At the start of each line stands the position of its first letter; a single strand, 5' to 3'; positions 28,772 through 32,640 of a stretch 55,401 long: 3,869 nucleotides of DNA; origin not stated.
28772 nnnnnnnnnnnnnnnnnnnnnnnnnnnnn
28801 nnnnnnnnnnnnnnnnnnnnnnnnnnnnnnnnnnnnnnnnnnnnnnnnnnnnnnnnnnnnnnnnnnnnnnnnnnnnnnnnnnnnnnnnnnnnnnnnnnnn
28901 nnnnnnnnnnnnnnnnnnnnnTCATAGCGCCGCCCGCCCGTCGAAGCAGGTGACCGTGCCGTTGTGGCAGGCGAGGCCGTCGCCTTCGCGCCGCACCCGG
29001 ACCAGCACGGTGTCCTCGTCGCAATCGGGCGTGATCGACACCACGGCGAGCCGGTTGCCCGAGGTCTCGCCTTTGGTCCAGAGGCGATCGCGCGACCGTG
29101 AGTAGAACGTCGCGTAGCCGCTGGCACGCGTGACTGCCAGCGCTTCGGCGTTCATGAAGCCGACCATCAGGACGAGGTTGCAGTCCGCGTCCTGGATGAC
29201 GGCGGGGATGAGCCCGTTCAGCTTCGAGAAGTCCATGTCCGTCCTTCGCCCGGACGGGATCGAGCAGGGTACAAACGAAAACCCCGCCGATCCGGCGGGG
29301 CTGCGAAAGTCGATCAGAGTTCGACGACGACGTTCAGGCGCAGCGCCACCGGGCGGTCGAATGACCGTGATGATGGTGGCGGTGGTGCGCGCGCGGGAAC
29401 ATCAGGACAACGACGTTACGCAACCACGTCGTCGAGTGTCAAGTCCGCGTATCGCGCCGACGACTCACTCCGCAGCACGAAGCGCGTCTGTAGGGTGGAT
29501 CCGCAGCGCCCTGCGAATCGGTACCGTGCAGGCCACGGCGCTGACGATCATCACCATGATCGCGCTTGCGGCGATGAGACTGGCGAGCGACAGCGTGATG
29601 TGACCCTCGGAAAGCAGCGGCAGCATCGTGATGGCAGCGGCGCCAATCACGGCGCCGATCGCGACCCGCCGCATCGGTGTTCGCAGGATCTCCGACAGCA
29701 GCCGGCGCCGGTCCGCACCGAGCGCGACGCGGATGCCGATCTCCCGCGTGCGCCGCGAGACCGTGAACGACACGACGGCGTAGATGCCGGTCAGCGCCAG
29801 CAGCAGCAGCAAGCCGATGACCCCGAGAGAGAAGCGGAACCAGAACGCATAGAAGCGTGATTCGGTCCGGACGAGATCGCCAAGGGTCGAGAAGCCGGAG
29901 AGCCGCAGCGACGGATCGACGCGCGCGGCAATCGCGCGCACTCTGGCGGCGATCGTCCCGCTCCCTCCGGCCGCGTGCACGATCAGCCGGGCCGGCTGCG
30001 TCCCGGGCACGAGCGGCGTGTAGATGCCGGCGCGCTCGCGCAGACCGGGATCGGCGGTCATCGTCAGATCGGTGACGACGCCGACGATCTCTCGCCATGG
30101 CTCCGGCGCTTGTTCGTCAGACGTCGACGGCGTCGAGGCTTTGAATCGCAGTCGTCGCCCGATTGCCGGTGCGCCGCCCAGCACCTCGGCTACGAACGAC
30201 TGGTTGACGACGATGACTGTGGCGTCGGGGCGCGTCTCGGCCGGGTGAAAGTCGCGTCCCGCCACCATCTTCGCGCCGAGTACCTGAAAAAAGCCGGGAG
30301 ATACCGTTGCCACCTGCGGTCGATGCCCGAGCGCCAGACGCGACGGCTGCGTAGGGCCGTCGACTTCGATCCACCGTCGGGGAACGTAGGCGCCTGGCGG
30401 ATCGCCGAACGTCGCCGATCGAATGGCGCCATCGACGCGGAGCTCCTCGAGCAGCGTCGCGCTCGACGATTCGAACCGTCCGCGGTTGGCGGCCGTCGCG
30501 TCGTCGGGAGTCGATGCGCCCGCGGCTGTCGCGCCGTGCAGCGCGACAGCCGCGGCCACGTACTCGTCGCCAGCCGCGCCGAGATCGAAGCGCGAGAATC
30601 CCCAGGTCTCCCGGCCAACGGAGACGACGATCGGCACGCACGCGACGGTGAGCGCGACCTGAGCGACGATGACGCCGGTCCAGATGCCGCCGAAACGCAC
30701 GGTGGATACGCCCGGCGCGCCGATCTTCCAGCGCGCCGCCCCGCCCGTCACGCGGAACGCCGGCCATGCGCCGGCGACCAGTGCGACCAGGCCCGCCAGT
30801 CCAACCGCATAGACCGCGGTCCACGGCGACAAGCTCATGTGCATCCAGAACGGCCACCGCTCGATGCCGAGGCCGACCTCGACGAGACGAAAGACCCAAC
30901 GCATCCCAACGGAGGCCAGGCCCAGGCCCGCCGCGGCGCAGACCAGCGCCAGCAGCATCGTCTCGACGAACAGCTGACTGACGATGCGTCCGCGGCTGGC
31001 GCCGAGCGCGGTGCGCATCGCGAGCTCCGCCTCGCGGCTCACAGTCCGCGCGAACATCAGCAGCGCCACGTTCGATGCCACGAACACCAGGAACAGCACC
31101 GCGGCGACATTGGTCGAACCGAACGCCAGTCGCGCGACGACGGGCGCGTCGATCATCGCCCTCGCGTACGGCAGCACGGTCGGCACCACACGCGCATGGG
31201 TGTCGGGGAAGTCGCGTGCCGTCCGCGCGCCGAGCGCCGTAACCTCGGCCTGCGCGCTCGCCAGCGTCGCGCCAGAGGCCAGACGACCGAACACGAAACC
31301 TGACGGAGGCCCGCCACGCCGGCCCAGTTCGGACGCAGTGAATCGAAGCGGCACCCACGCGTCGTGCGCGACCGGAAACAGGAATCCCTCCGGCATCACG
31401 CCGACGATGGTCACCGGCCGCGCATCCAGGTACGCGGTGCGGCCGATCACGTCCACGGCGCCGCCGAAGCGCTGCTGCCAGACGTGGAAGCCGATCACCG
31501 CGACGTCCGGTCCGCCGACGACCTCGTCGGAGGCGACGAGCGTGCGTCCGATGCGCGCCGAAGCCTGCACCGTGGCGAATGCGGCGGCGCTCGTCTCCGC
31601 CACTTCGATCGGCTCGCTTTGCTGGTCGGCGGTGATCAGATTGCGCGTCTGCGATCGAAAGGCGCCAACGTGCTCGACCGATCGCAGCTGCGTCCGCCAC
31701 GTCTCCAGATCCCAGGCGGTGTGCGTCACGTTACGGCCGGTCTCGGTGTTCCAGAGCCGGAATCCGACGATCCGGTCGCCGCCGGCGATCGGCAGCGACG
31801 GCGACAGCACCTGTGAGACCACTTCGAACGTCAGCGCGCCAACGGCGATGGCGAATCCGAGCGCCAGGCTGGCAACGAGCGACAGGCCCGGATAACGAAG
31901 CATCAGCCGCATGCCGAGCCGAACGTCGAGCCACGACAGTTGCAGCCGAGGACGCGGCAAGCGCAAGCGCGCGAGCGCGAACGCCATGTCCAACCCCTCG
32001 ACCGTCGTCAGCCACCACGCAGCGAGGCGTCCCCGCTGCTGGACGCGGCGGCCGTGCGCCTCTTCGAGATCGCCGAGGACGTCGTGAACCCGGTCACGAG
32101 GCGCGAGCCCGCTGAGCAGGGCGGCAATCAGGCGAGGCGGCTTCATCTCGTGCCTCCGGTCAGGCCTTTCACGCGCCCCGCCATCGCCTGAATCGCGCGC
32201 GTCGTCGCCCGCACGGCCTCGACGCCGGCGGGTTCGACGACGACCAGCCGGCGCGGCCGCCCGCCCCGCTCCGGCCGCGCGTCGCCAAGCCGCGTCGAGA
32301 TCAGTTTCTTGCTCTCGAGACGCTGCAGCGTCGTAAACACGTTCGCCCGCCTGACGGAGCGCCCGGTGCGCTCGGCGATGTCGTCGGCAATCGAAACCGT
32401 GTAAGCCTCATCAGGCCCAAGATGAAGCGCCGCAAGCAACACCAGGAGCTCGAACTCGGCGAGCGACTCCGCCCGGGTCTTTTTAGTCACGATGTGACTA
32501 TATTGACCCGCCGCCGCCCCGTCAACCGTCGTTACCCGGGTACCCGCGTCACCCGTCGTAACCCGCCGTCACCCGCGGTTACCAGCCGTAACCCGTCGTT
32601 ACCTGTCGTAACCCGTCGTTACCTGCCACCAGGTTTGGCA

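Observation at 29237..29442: His-codon leader peptide with terminator/antiterminator: classical ribosome-mediated attenuator upstream of hisIGDCBHFA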

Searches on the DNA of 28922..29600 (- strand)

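Call 3: search_rna_families(source=window, start=29100, end=29600, threshold=evalue, max_evalue=10, show_alignments=3)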
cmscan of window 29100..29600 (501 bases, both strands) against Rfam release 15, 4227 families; matches with E-value up to 10: 8.
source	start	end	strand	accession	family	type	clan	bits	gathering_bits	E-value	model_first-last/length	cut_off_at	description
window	29158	29263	+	RF02836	Bcj14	Gene; sRNA;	-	20.6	59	0.17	1-171/171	no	Burkholderia RNA 14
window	29268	29344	-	RF00729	mir-278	Gene; miRNA;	-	19.1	55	0.075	1-75/75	no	mir-278 microRNA precursor family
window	29111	29150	-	RF03937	mir-9456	Gene; miRNA;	-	17.5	80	1.3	1-68/68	no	mir-9456 microRNA precursor family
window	29111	29150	+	RF03937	mir-9456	Gene; miRNA;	-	16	80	3.3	1-68/68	no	mir-9456 microRNA precursor family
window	29273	29325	-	RF02868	ncS037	Gene; sRNA;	-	14.7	112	5.4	1-152/152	no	Burkholderia sRNA 37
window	29270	29351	-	RF01772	rnk_pseudo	Cis-reg; leader;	-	14.3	55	9.8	1-108/108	no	Pseudomonas rnk leader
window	29493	29542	-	RF01497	ALIL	Cis-reg;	-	11.6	50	1.4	62-117/117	no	ALIL pseudoknot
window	29485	29558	-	RF01127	sR42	Gene; snRNA; snoRNA; CD-box;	-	11.4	38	3.5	1-63/63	no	Small nucleolar RNA sR42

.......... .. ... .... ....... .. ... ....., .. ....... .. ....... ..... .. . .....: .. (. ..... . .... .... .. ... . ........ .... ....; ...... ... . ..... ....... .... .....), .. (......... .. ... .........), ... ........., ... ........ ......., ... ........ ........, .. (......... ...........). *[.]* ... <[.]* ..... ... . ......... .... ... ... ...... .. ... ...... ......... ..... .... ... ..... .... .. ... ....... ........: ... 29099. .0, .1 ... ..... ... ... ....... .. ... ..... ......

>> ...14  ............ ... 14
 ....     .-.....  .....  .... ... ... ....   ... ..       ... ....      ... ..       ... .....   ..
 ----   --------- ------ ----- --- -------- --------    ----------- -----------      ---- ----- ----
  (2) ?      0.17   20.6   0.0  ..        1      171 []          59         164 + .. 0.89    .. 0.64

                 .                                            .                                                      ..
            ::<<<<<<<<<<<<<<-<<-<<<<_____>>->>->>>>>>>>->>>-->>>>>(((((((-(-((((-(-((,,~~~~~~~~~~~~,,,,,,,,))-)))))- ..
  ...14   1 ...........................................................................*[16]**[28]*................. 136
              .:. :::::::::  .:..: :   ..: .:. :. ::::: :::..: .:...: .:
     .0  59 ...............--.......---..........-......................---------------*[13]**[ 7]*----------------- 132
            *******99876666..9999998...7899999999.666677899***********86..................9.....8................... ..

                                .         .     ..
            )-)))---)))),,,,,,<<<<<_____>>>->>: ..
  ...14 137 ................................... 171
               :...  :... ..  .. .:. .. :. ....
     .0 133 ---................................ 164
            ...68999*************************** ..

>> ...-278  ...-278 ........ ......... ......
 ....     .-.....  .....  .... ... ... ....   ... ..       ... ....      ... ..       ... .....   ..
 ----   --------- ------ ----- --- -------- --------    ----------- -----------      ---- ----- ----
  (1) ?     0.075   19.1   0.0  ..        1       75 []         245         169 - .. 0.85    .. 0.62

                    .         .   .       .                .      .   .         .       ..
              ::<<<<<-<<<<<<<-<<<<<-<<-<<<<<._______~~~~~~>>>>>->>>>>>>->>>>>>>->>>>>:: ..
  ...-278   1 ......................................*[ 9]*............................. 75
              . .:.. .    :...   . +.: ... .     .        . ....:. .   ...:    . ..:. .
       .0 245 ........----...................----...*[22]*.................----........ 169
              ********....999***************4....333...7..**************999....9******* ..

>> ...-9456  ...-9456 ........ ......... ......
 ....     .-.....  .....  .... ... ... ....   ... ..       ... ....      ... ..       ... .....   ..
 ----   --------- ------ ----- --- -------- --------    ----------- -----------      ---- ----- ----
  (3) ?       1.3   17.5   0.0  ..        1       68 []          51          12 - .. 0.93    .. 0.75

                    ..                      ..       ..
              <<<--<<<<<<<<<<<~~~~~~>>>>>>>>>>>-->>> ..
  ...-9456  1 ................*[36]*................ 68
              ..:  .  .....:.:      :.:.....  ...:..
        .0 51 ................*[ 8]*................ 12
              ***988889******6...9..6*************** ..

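Call 48: search_rna_families(sources=[L082, L087, L088, L089, L095, L099, L102, L104, L109, L112, L113, L118, L119, L121, L122, L124, L131, L133, L136, L140], threshold=evalue, max_evalue=1)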
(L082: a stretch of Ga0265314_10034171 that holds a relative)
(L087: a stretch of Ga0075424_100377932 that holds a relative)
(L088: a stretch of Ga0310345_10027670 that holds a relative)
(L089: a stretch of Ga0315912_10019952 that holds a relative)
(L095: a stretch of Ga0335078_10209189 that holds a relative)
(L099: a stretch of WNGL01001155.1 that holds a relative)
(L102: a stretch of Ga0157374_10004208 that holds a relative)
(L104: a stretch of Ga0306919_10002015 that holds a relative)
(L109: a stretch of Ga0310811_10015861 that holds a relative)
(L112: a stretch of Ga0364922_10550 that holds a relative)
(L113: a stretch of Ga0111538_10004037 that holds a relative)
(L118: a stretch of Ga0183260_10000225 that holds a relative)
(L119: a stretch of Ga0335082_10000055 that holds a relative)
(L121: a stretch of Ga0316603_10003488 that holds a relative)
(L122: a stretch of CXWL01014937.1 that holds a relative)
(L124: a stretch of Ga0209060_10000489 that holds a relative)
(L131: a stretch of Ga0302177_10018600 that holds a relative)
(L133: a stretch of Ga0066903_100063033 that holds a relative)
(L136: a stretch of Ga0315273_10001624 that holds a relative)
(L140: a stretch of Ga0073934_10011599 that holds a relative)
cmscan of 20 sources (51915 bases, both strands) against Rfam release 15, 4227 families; matches with E-value up to 1: 3.
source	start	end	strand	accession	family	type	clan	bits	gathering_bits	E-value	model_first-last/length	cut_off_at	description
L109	1054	1154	+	RF01772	rnk_pseudo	Cis-reg; leader;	-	29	55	0.63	1-108/108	no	Pseudomonas rnk leader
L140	1049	1151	+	RF02232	sX13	Gene; sRNA;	-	26.7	50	0.41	1-115/115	no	Xanthomonadaceae sRNA sX13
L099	1023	1138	+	RF02837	anti-hemB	Gene; sRNA;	-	25.2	49.5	0.092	1-81/81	no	Burkholderia RNA 7 (anti-hemB)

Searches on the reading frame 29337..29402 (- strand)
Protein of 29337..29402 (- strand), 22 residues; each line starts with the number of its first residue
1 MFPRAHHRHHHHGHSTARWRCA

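Call 50: search_protein_families(library=pfam, proteins=[window:29337-29402:-], max_evalue=10)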
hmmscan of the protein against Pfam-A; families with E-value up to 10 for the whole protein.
seq(22 aa): 0 families

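Call 51: search_protein_families(library=ncbifam, proteins=[window:29337-29402:-], max_evalue=10)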
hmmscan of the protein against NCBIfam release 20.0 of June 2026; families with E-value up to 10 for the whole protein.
seq(22 aa): 0 families

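Call 52: list_cluster_members(proteins=[window:29337-29402:-, window:29337-29423:-, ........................, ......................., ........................, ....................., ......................, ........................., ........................, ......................])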
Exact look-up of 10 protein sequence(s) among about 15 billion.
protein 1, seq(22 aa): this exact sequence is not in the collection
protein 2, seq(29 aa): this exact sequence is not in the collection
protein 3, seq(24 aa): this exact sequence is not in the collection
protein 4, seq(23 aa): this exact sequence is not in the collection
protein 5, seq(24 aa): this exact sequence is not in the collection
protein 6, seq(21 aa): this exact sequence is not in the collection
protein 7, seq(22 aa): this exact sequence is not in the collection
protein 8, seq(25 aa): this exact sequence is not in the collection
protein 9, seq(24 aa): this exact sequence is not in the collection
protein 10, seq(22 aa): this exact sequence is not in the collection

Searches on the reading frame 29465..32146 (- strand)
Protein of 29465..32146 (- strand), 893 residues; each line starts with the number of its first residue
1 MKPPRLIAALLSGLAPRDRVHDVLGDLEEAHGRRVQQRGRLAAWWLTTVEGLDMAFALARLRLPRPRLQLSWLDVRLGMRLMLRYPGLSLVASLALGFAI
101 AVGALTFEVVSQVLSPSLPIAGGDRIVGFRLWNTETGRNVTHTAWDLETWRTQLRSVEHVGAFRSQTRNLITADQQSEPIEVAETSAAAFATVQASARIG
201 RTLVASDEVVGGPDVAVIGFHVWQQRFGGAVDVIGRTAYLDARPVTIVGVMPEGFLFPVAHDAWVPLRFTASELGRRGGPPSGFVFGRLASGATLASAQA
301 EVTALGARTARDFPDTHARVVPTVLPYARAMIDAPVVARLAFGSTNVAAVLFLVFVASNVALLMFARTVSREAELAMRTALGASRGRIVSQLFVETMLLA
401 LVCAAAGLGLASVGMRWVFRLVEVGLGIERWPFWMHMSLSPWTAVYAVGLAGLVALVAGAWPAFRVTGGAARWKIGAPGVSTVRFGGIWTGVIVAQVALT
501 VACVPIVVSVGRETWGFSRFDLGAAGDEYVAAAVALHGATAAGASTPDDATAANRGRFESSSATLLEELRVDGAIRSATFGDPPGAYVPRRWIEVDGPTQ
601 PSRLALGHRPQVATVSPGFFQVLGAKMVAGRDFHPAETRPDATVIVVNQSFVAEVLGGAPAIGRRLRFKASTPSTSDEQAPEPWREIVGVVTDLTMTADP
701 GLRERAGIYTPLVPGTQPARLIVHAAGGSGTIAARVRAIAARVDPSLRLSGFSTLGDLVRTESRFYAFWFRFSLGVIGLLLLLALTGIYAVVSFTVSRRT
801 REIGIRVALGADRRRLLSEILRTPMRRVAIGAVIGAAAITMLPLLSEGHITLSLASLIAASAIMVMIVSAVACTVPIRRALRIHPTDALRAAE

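Call 7: search_protein_families(library=pfam, proteins=[window:29465-32146:-])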
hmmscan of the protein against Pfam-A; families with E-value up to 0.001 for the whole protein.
window:29465-32146:- (893 aa): 2 families
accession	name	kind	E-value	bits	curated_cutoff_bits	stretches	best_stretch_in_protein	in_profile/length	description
PF12704.14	MacB_PCD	-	1.2e-24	88.2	27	2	94-305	10-207/207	MacB-like periplasmic core domain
PF02687.27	FtsX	-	1.8e-19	70.4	25.5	2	776-885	3-120/120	FtsX-like permease C-terminal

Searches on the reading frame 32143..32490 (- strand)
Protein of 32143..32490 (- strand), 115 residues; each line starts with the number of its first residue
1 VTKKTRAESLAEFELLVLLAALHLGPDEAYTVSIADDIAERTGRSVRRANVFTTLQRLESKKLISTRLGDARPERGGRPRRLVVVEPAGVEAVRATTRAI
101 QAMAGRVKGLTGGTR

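Call 7: search_protein_families(library=pfam, proteins=[window:32143-32490:-])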
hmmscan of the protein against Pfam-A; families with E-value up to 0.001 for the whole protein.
window:32143-32490:- (115 aa): 1 family
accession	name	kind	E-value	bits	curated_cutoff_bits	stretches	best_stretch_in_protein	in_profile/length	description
PF03551.20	PadR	-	1.6e-05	25.2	27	1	24-92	5-72/75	Transcriptional regulator PadR-like family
